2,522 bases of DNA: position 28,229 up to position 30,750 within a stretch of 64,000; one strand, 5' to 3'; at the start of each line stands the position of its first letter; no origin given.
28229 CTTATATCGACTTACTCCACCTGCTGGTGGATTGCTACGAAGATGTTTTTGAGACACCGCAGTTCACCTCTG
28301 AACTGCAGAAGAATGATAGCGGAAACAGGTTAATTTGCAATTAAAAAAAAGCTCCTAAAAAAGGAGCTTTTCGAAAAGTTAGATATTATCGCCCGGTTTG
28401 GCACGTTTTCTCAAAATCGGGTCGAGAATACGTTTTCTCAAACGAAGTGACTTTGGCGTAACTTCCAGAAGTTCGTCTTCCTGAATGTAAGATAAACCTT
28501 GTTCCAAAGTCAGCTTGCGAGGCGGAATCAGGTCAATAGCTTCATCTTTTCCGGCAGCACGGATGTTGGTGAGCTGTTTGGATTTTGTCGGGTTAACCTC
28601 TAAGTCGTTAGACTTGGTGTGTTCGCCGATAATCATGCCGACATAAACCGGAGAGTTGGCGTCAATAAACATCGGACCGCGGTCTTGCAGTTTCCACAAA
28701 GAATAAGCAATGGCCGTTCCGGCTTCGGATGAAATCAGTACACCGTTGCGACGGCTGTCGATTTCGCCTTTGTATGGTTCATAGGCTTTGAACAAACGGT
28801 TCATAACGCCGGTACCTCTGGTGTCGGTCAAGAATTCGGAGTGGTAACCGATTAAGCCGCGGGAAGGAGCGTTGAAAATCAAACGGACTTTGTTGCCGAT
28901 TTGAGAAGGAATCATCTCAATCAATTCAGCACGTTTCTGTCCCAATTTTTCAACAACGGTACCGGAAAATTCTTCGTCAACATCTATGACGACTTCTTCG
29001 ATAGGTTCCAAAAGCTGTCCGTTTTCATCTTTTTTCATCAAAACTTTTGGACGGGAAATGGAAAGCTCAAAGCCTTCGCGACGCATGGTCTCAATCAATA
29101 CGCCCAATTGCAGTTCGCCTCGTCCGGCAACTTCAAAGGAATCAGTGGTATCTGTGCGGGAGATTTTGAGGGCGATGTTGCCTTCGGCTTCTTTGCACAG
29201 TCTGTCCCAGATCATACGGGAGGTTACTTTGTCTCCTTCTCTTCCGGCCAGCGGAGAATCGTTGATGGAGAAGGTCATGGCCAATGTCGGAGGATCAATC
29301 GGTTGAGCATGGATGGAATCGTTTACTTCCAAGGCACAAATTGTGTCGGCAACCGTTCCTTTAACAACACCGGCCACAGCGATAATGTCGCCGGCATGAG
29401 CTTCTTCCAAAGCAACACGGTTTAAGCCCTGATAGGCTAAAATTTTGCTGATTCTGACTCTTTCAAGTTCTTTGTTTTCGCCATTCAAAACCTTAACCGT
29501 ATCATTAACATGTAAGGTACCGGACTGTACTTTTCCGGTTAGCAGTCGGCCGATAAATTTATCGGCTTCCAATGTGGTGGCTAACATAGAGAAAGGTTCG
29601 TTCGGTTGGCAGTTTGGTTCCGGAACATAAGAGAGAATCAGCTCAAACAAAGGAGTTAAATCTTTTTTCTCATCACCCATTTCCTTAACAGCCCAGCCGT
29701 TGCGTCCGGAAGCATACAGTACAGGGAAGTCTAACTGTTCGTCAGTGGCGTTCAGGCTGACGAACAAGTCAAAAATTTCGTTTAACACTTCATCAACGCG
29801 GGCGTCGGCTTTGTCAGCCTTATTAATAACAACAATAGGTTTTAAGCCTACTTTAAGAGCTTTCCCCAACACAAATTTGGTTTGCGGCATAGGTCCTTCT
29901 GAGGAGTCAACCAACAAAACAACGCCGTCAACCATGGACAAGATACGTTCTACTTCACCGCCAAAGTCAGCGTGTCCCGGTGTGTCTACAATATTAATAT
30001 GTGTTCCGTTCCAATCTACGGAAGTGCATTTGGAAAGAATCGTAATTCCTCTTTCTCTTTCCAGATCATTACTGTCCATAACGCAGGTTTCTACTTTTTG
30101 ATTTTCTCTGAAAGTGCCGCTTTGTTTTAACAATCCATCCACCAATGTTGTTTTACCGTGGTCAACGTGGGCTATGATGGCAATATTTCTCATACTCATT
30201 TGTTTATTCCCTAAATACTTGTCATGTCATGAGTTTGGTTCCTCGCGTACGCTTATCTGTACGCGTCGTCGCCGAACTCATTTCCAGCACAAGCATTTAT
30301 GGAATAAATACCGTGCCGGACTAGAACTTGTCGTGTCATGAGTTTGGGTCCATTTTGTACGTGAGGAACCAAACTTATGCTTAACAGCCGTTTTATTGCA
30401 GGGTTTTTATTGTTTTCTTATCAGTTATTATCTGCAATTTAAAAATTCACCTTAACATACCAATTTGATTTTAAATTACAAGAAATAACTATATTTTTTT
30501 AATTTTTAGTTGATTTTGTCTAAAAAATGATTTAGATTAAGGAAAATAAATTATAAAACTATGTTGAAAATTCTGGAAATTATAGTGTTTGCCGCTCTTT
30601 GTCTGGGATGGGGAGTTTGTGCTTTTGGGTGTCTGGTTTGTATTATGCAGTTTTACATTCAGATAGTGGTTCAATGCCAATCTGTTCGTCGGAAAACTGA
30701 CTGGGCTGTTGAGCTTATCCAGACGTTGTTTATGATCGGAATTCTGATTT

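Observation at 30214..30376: typA/bipA leader with duplicated units and a 19-bp long-range inverted repeat (mutually exclusive pairings)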

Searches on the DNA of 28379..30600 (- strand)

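Call 29: search_rna_families(source=window, start=30100, end=30600, threshold=evalue, max_evalue=10)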
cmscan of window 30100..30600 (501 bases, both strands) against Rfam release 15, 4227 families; matches with E-value up to 10: 3.
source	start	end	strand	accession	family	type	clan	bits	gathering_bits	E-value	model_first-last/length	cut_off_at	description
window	30384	30449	-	RF01914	mir-932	Gene; miRNA;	-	12.6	54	9.9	1-76/76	no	mir-932 microRNA precursor family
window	30498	30530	-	RF00623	P1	Gene;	-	12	100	6.2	48-82/180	no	Pseudomonas sRNA P1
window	30464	30503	+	RF02350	psRNA6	Gene; sRNA;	-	11.8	60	0.57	1-333/333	no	Nitrosomonas sRNA psRNA6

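Call 35: build_rna_model(alignment_id=A1)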
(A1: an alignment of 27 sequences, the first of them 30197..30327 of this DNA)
Model R1 built from alignment A1 (27 sequences, 148 columns); structure: RNAalifold consensus.
model positions 130; base pairs 36; branch points 0; effective number of sequences 2.31; information 0.59 bits per position. Calibrated on 0.2 Mb of random sequence (short: E-values are rough).
structure used (alignment columns):
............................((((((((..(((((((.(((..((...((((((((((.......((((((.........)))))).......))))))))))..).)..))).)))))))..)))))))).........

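Call 36: search_with_rna_model(model_id=R1, sources=[window, L001, L003, L004, L005, L015, L018, L019, L020, L021, L022, L023, L024, L025, L026, L027, L028, L029, L030, L031, L032, L033, L034, L035, L036, L037, L038, L039, L040, L041, L042, L043, L044, L045, L046, L047, L048, L049, L050, L051, L052, L053, L054, L055, L056, L057, L058, L059, L060, L061, L062, L063, L064, L065, L066, L067, L068, L069, L070, L071, L072, L073, L074, L075, L076, L077, L078, L079, L080, L081, L082, L083, L084, L085, L086, L087, L088, L089, L090, L091, L092, L093, L094, L095, L096, L097, L098], max_evalue=1, make_alignment=true)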
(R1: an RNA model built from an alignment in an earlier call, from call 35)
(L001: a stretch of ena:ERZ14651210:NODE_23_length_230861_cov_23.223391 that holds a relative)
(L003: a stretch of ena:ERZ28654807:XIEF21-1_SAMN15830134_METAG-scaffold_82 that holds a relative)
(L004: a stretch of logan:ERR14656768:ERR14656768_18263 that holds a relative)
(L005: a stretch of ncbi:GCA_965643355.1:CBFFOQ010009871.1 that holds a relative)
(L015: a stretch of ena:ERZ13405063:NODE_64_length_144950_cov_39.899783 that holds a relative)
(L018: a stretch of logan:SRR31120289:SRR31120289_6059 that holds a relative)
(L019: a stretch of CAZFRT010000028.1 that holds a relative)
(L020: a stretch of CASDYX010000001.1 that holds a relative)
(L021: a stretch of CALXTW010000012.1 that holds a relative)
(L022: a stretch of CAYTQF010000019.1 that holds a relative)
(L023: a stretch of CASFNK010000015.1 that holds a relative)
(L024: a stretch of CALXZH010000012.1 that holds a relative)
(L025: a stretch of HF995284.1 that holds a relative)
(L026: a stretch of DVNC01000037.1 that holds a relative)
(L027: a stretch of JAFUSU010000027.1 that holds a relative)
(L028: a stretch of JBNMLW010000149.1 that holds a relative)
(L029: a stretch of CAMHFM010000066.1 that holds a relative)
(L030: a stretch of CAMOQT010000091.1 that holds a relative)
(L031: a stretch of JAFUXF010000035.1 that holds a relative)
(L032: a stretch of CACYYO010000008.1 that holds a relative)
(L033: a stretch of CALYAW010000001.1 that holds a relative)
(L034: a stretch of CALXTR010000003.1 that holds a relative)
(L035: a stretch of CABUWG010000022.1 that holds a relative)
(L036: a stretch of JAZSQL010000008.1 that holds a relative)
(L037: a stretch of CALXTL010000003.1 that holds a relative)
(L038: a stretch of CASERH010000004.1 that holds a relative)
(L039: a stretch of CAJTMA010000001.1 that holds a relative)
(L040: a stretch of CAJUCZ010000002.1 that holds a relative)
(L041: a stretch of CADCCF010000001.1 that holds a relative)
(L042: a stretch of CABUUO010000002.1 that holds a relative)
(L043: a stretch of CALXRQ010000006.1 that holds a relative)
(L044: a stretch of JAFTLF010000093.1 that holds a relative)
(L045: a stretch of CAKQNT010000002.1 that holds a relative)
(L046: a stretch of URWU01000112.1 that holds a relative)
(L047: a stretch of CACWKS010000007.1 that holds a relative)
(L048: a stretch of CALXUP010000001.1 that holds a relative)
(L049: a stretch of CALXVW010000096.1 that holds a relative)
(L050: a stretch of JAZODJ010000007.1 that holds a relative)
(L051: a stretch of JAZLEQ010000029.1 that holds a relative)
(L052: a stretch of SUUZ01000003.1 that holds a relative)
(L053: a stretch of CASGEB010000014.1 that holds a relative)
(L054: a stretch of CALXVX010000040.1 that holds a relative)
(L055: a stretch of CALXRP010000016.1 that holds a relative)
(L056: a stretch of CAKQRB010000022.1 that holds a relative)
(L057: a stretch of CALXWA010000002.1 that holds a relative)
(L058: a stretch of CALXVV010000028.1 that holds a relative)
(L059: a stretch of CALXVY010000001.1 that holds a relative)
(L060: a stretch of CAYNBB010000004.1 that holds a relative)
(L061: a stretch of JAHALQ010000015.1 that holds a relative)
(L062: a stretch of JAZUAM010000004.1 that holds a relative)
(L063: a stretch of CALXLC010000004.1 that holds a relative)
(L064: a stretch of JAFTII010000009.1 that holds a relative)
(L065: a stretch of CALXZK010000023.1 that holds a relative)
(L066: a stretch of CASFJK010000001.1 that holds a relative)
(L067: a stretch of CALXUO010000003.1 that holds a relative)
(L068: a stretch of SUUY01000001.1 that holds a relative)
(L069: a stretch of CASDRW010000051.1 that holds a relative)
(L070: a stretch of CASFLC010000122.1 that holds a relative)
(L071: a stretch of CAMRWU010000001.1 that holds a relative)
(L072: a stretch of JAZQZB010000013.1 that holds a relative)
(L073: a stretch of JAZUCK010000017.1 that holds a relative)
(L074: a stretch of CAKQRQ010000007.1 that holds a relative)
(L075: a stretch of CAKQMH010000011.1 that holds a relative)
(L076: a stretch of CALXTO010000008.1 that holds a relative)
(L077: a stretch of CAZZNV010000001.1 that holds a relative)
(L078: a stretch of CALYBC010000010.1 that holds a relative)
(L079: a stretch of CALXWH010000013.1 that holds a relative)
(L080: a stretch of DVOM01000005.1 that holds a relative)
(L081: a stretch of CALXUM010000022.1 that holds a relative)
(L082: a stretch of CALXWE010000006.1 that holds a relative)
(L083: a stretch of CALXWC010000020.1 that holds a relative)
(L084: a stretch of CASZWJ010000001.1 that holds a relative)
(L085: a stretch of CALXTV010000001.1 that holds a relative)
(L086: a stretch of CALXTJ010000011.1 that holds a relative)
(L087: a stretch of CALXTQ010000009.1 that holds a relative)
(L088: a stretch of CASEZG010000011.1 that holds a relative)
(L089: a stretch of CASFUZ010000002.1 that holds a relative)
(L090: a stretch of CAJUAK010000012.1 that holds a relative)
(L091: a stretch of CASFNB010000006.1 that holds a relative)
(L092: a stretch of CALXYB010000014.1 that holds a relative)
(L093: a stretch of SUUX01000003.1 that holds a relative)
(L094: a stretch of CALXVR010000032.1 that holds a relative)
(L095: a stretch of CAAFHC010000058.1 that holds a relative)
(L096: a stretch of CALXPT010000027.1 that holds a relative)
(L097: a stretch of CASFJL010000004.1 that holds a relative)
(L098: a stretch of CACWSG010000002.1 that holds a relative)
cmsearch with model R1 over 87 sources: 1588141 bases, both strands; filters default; matches with E-value up to 1: 89.
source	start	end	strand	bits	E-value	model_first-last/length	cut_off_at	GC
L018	545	675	+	132.6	7.5e-25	1-130/130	no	0.4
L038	9873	10003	+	130.7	1.9e-24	1-130/130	no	0.41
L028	7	136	+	127.8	8.1e-24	1-130/130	no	0.45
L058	9873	10003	+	127.4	9.9e-24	1-130/130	no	0.43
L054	9873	10003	+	125.5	2.5e-23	1-130/130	no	0.42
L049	9873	10003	+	124.2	4.9e-23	1-130/130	no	0.39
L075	9873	10003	+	123.5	7.1e-23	1-130/130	no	0.4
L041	9875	10003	+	123.1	8.6e-23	1-130/130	no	0.33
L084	9874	10003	+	122.7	1e-22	1-130/130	no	0.34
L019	2531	2656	+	122.3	1.3e-22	1-130/130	no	0.42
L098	9875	10003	+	121.4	2e-22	1-130/130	no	0.33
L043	9874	10003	+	121.3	2.1e-22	1-130/130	no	0.38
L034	9874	10003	+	120.9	2.6e-22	1-130/130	no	0.31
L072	9876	10003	+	120.1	3.8e-22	1-130/130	no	0.33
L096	50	180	+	119.9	4.2e-22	1-130/130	no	0.39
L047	9873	10003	+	119.9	4.2e-22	1-130/130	no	0.38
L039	9875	10003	+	119.6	4.8e-22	1-130/130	no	0.36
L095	9874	10003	+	118.8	7.3e-22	1-130/130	no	0.38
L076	9875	10003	+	116.1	2.7e-21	1-130/130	no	0.45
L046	4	119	+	116.1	2.8e-21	15-130/130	no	0.35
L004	2879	3007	+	113.5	9.9e-21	1-130/130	no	0.4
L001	2876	3003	+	113.3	1.1e-20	1-130/130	no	0.45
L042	9874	10003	+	111.4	2.8e-20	1-130/130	no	0.38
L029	2573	2701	+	104.7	8.2e-19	1-130/130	no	0.38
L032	9876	10003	+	104.4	9.5e-19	1-130/130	no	0.42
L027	9875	10003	+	103.2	1.8e-18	1-130/130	no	0.42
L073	9882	10003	+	102.9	2e-18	1-130/130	no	0.33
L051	9875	10003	+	96.2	5.5e-17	1-130/130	no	0.23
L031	9880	10003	+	94.9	1.1e-16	1-130/130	no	0.35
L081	1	101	+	87.2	5e-15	31-130/130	5'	0.42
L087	9871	10003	+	83.3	3.4e-14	1-130/130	no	0.34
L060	9610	9734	+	82.5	5.2e-14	1-130/130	no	0.43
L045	9882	10003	+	80.5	1.4e-13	1-130/130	no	0.49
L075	9655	9772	+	77.1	7.8e-13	1-130/130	no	0.44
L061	9883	10003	+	70.3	2.3e-11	1-130/130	no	0.45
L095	9682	9768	+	69.3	3.8e-11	25-112/130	no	0.39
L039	9689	9771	+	57.4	1.4e-08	27-110/130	no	0.37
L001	2797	2874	+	52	2.1e-07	30-107/130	no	0.53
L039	12009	12135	+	51.6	2.6e-07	1-130/130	no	0.34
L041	9691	9774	+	51.1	3.3e-07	26-111/130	no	0.37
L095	9881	10010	-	50.4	4.6e-07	1-130/130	no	0.36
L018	552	681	-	46.9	2.7e-06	1-130/130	no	0.39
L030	1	74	+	46.5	3.2e-06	55-130/130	5'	0.34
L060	9882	10003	+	46.4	3.4e-06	1-130/130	no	0.4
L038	9880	10009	-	46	4.1e-06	1-130/130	no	0.4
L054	9880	10009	-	46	4.1e-06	1-130/130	no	0.4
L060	9758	9815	+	44.3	1e-05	40-97/130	no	0.41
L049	9880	10009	-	44.1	1.1e-05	1-130/130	no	0.39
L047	9880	10010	-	43.9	1.2e-05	1-130/130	no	0.37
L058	9880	10009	-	41.4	4.1e-05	1-130/130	no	0.42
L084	9880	10010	-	41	5e-05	1-130/130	no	0.34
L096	55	187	-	40.9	5.3e-05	1-130/130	no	0.38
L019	2540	2665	-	39.7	9.8e-05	1-130/130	no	0.41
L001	2885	3012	-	38.8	0.00015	1-130/130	no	0.42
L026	9876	10003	+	38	0.00023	1-130/130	no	0.38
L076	9882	10010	-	37.9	0.00024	1-130/130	no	0.42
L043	9880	10010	-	37.2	0.00033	1-130/130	no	0.37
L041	9884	10009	-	37.1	0.00035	1-130/130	no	0.33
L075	9882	10010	-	37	0.00037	1-130/130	no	0.4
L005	1876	2003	+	36.5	0.00047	1-130/130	no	0.39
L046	2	126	-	35.9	0.00064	1-130/130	no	0.36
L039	9882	10009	-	35.8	0.00068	1-130/130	no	0.34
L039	9590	9660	+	34.4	0.0013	32-105/130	no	0.31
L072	9883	10009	-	33.8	0.0019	1-130/130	no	0.31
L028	14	142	-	33.6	0.002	1-130/130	no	0.44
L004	2890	3014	-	33.6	0.002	1-130/130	no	0.41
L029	2580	2707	-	32.8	0.003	1-130/130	no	0.38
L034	9883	10009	-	31.7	0.0053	1-130/130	no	0.28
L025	5083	5210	+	30.3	0.011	1-130/130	no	0.41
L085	9881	10003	+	29.7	0.014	1-130/130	no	0.46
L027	9882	10009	-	29.5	0.016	1-130/130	no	0.42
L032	9882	10009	-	29.5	0.016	1-130/130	no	0.42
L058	20586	20708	+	28.8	0.022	1-130/130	no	0.38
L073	9882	10009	-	28.5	0.026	1-130/130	no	0.32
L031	9883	10009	-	28.3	0.029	1-130/130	no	0.35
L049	20658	20780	+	28.2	0.03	1-130/130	no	0.38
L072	9672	9780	+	27.5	0.043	1-130/130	no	0.29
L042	9880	10010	-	26.7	0.064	1-130/130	no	0.37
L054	20657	20778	+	25.2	0.13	1-130/130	no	0.39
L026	4658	4768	+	22.9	0.43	1-130/130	no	0.4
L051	5137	5213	+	22.8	0.44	31-106/130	no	0.32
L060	9622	9745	-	22.7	0.45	1-130/130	no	0.4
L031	15275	15402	+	22.3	0.56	1-130/130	no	0.34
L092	4349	4458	+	21.9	0.69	1-130/130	no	0.38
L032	14462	14589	+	21.9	0.71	1-130/130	no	0.34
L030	2422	2467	+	21.8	0.73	45-93/130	no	0.35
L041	9674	9814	-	21.5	0.85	1-130/130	no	0.34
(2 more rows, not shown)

Alignment A2: 89 matches aligned to the model, 201 columns, each read 5' to 3' on its own strand. Consensus structure (alignment columns), stored with it:
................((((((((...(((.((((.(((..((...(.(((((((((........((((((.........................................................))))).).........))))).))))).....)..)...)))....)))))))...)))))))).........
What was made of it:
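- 30203..30319 (-): Complete proximal hairpin unit. Order on the RNA: 5' extension, anti-SD arm, P1, P2 apex, P1', SD arm. Covariance-model hit 30197-30324, 113 bits, E = 1e-20 (call 36).
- A covariance-model search of 1.59 Mb put every hit above 52 bits directly upstream of typA on the typA strand (call 36).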

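Call 58: search_rna_families(sources=[L111, L118, L116, L103, L101, L099, L104, L133, L028, L030, L122, L115], threshold=evalue, max_evalue=1)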
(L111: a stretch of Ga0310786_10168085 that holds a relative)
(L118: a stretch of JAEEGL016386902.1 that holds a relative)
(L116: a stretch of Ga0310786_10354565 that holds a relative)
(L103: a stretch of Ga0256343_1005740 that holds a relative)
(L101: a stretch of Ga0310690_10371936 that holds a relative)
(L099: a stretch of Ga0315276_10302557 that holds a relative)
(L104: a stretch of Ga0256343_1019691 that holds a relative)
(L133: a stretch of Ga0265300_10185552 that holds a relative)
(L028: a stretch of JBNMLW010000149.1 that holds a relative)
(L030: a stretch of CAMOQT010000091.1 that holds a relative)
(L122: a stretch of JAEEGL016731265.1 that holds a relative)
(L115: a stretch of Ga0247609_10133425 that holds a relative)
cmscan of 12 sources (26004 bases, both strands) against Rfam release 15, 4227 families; matches with E-value up to 1: 2.
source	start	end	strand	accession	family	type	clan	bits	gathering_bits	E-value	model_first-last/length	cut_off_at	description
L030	2205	2316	+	RF02822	Srn266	Gene; sRNA;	-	31.8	63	0.18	1-112/112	no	Streptococcus RNA 266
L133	1199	1289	-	RF01478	rli47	Gene; sRNA;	-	20.5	200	0.083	1-508/508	no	Listeria sRNA rli47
